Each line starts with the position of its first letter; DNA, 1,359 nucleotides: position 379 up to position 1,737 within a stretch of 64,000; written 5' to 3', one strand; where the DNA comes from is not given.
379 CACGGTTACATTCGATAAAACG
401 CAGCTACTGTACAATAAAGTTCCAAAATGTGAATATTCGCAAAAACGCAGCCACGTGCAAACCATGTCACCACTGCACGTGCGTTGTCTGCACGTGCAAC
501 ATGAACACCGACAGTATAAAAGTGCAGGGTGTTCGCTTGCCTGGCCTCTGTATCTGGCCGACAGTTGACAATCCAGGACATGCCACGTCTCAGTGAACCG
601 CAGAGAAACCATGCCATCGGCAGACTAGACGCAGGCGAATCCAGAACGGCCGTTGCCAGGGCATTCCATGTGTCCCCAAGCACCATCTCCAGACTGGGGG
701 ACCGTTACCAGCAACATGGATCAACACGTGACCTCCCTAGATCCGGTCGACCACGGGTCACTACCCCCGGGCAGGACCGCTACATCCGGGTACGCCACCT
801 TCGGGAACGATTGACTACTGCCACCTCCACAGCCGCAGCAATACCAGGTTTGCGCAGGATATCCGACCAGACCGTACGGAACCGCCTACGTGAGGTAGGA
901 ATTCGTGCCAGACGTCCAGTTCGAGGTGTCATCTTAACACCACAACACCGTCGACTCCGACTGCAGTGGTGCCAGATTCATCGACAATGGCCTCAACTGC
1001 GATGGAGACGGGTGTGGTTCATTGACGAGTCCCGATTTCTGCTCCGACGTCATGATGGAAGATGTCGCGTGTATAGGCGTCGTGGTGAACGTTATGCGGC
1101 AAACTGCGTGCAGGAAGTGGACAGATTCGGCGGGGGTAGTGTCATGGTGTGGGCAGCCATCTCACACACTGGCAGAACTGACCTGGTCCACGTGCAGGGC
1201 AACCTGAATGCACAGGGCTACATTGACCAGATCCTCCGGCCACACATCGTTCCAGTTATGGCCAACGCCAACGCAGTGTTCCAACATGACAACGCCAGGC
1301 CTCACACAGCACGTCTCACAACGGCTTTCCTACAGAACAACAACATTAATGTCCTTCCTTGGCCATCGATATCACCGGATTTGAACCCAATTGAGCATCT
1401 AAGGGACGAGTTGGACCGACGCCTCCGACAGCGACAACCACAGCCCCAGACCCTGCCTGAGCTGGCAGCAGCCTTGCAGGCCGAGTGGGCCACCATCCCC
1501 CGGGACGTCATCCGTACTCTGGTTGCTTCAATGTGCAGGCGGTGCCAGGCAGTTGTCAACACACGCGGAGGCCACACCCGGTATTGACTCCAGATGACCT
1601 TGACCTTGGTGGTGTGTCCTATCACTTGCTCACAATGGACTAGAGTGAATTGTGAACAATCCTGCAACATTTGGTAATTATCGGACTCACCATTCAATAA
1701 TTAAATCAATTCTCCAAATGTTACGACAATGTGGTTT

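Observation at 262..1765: Apparently autonomous Tc1-like transposon with intact 352-aa transposase and matching terminal repeats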

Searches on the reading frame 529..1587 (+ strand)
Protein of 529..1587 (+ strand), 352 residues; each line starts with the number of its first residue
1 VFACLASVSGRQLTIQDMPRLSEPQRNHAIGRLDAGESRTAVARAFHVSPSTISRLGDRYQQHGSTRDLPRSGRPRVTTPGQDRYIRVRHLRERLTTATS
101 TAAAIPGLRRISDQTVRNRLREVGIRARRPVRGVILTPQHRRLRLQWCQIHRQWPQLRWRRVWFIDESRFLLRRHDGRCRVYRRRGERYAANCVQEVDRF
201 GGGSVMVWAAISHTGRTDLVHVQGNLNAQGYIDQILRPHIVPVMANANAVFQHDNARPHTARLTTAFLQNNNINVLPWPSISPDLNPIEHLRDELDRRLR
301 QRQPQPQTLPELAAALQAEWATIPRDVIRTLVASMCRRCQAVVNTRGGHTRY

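Call 4: search_protein_families(library=pfam, proteins=[window:529-1587:+], max_evalue=0.01)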
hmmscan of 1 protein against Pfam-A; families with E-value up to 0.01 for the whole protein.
window:529-1587:+ (352 aa): 9 families
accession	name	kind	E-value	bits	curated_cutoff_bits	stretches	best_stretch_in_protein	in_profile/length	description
PF13358.12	DDE_3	-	1.5e-15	57.8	28.6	1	161-303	1-138/146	DDE superfamily endonuclease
PF01498.24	HTH_Tnp_Tc3_2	-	1.5e-10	41.6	31.5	1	94-152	12-71/72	Transposase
PF13518.12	HTH_28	-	8.3e-07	29.4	25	1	29-75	5-51/52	Helix-turn-helix domain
PF13384.12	HTH_23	-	1.2e-06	28.6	24.6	1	22-64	3-45/50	Homeodomain-like domain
PF04218.19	CENP-B_N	-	6.6e-06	26.1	21.2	1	28-56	14-42/53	CENP-B N-terminal DNA-binding domain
PF13551.12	HTH_29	-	1.3e-05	25.6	28.1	1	32-82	7-62/64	Winged helix-turn helix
PF13936.12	HTH_38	-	1.9e-05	24.7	27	1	20-55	4-39/44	Helix-turn-helix domain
PF02796.21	HTH_7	-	0.00017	22.1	23.8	1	24-53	9-38/45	Helix-turn-helix domain of resolvase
PF13542.12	HTH_Tnp_ISL3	-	0.00029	20.7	27.4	1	35-60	26-50/51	Helix-turn-helix domain of transposase family ISL3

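Call 7: find_homologous_proteins(query=window:580-1584:+)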
Query window:580-1584:+ (335 aa): 3291 proteins with E <= 0.001 among 7225 candidates; the best 120 are listed.
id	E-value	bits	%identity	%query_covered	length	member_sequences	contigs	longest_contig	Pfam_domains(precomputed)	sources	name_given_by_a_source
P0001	1.0e-216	737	98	100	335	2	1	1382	PF13384.13,PF13551.13,PF13518.13,PF01498.25,PF04218.20,PF13358.13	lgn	-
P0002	1.1e-164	566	83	91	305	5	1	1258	PF01498.25,PF13358.13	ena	-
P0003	7.2e-164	563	76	100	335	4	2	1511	PF01498.25,PF13358.13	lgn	-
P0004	3.6e-163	561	75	100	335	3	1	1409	PF13384.13,PF13518.13,PF01498.25,PF13358.13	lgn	-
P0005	1.6e-160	552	74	100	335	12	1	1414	PF01498.25,PF13358.13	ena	-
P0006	1.8e-158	545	73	100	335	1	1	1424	PF13551.13,PF13518.13,PF01498.25,PF13358.13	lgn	-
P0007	2.1e-157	542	73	100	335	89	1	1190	PF13518.13,PF01498.25,PF13358.13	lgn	-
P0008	3.9e-157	541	74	100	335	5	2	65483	PF13936.13,PF13551.13,PF13518.13,PF01498.25,PF04545.23,PF13358.13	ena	-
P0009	2.2e-152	525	70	100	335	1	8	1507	PF13384.13,PF13936.13,PF13551.13,PF13518.13,PF01498.25,PF13358.13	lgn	-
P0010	1.3e-151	523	70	100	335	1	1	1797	PF01498.25,PF13358.13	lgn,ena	-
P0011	7.2e-148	510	68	100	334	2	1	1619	PF01498.25,PF13358.13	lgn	-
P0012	4.8e-146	504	68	100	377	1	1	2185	PF13551.13,PF13518.13,PF01498.25,PF13358.13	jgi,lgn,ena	-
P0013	2.0e-140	486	67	100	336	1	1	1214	PF01498.25,PF13358.13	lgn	-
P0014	8.5e-139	480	67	100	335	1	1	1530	PF13936.13,PF01498.25,PF13358.13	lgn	-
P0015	3.4e-138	478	68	100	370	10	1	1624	PF13551.13,PF01498.25,PF13358.13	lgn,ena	-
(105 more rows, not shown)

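Call 8: find_encoding_contigs(protein=window:580-1584:+, flank=3000, max_places=10)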
Protein window:580-1584:+ (335 aa): no gene with exactly this product is on record in the collection.

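Call 9: find_encoding_contigs(protein=P0001, flank=3000, max_places=10)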
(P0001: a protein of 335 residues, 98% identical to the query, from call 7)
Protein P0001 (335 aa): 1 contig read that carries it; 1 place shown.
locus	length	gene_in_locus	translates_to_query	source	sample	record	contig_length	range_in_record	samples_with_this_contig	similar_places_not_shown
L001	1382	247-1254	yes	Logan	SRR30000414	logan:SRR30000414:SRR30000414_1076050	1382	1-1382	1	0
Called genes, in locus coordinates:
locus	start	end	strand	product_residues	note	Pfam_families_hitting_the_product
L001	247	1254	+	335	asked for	PF04218:CENP-B_N (weak), PF13384:HTH_23 (weak), PF13518:HTH_28, PF13551:HTH_29 (faint), PF01498:HTH_Tnp_Tc3_2, PF13358:DDE_3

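Call 17: search_solved_structures(query=window:580-1584:+, max_evalue=0.01, show_alignments=2)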
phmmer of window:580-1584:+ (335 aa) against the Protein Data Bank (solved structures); distinct sequences matched with E-value up to 0.01: 7.
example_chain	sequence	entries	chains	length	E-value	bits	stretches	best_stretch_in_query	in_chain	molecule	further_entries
5cr4_A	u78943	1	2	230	2.8e-34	122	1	118-335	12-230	Sleeping Beauty transposase, SB100X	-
3hos_A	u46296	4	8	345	3.1e-06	29.9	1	88-278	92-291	Transposable element mariner, complete cds | Mariner Mos1 transposase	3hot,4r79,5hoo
4u7b_A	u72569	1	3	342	3.9e-05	26.2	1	88-278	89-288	Mariner Mos1 transposase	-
3f2k_A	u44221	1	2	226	5.9e-05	25.6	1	228-288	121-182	Histone-lysine N-methyltransferase SETMAR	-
3k9j_A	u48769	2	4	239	8.7e-05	25.1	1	226-285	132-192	Histone-lysine N-methyltransferase SETMAR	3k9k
4mda_A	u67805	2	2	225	0.00029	23.4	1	230-279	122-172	Mariner Mos1 transposase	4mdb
2f7t_A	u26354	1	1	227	0.00029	23.3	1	230-279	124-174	Mos1 transposase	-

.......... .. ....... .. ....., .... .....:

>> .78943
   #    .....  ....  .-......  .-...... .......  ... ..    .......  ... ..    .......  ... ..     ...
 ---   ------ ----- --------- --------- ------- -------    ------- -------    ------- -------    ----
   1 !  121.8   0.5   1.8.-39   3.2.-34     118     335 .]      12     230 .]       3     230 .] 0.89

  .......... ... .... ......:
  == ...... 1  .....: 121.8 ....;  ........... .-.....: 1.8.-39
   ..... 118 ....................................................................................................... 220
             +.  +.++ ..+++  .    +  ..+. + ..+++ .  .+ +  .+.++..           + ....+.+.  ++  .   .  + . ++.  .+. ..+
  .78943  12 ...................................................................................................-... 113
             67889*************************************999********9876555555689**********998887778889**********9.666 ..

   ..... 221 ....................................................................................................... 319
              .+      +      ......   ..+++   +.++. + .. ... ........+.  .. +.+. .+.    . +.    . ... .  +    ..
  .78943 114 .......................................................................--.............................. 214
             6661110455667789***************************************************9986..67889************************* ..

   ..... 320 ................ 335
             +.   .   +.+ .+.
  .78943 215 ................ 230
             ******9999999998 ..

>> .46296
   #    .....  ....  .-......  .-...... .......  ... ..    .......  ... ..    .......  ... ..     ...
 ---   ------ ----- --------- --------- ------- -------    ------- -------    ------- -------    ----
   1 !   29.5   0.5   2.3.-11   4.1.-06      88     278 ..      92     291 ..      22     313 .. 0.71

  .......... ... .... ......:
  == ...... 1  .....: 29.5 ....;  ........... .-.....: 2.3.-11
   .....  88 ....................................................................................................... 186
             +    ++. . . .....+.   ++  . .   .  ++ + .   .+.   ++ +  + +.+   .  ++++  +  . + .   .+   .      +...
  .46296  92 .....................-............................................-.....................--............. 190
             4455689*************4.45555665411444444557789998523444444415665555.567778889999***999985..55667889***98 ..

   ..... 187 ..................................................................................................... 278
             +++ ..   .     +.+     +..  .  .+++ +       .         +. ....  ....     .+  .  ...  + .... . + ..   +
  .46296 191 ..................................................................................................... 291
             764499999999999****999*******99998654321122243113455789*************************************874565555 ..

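Call 18: find_encoding_contigs(protein=P0008, flank=1500, max_places=4)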
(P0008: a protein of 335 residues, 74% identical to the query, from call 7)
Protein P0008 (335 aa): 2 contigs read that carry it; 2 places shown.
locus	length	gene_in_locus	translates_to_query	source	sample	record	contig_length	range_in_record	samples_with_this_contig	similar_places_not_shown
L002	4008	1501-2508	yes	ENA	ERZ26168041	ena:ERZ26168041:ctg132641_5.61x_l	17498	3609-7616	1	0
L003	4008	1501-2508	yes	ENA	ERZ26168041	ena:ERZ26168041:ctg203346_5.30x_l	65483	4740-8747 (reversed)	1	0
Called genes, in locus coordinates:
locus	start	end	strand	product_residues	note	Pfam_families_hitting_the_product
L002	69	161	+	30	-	-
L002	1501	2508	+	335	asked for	PF04545:Sigma70_r4 (faint), PF13518:HTH_28 (weak), PF13936:HTH_38 (weak), PF13551:HTH_29, PF01498:HTH_Tnp_Tc3_2, PF13358:DDE_3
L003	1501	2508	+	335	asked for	PF04545:Sigma70_r4 (faint), PF13518:HTH_28 (weak), PF13936:HTH_38 (weak), PF13551:HTH_29, PF01498:HTH_Tnp_Tc3_2, PF13358:DDE_3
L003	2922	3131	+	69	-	-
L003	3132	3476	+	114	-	-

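Call 19: find_encoding_contigs(protein=P0010, flank=1500, max_places=4)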
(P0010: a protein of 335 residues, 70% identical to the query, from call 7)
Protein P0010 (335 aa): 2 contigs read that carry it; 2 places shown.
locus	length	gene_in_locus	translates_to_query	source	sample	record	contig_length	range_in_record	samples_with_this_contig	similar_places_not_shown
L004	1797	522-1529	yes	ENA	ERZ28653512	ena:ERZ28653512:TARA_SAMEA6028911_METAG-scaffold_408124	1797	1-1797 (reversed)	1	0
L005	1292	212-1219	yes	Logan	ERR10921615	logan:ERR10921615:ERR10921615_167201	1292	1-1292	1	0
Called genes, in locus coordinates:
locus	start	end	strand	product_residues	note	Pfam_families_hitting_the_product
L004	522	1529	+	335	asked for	PF01498:HTH_Tnp_Tc3_2, PF13358:DDE_3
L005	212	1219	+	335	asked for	PF01498:HTH_Tnp_Tc3_2, PF13358:DDE_3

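Call 20: find_encoding_contigs(protein=P0003, flank=1500, max_places=4)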
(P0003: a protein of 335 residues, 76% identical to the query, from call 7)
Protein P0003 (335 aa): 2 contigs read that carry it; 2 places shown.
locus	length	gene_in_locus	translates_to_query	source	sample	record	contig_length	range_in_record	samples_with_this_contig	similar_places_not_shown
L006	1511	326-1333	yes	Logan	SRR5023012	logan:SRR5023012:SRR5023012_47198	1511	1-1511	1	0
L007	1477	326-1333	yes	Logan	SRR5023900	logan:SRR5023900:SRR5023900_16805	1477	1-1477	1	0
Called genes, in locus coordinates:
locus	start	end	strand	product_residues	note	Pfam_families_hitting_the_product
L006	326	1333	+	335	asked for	PF01498:HTH_Tnp_Tc3_2, PF13358:DDE_3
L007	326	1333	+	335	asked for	PF01498:HTH_Tnp_Tc3_2, PF13358:DDE_3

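Call 26: list_cluster_members(proteins=[P0001, P0002, P0007, P0005])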
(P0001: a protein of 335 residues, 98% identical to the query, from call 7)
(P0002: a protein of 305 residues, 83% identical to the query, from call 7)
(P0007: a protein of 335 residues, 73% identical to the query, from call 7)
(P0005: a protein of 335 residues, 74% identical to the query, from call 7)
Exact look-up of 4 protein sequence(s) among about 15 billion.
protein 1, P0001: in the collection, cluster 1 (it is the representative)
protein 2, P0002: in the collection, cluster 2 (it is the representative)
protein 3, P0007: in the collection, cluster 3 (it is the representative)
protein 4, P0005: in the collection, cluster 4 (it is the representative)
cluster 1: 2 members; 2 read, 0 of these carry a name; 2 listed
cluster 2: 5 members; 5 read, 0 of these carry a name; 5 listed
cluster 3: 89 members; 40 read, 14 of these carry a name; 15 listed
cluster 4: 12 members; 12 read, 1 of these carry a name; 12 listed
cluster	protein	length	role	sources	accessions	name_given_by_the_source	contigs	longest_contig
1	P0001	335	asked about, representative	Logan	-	-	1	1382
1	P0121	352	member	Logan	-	-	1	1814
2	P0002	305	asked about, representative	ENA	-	-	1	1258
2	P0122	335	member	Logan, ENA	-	-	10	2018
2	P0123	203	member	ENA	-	-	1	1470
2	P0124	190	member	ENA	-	-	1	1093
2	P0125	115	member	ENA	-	-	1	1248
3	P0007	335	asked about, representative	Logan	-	-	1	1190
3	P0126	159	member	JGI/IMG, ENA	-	transposase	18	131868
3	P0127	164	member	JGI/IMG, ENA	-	transposase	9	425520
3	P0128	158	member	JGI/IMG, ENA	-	transposase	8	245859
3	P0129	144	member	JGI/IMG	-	transposase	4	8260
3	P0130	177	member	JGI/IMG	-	transposase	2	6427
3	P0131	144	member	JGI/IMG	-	transposase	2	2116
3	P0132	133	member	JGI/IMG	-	transposase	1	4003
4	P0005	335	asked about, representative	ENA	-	-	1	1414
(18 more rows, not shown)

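Call 27: find_encoding_contigs(protein=P0121, flank=3000, max_places=10)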
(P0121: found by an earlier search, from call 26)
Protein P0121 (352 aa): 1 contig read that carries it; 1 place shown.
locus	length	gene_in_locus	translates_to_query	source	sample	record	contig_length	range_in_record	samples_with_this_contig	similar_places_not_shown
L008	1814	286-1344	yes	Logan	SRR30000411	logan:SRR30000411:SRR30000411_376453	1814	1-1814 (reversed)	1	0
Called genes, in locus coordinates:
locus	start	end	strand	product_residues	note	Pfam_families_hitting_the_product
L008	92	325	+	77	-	-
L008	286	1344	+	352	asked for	PF13936:HTH_38 (faint), PF13384:HTH_23 (weak), PF04218:CENP-B_N (weak), PF13518:HTH_28, PF13551:HTH_29 (faint), PF01498:HTH_Tnp_Tc3_2, PF13358:DDE_3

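Call 57: find_encoding_contigs(protein=window:529-1584:+, flank=2000, max_places=6)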
Protein window:529-1584:+ (352 aa): no gene with exactly this product is on record in the collection.

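Call 58: find_encoding_contigs(protein=window:529-1584:+, flank=2000, max_places=6)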
Protein seq(352 aa) (352 aa): no gene with exactly this product is on record in the collection.
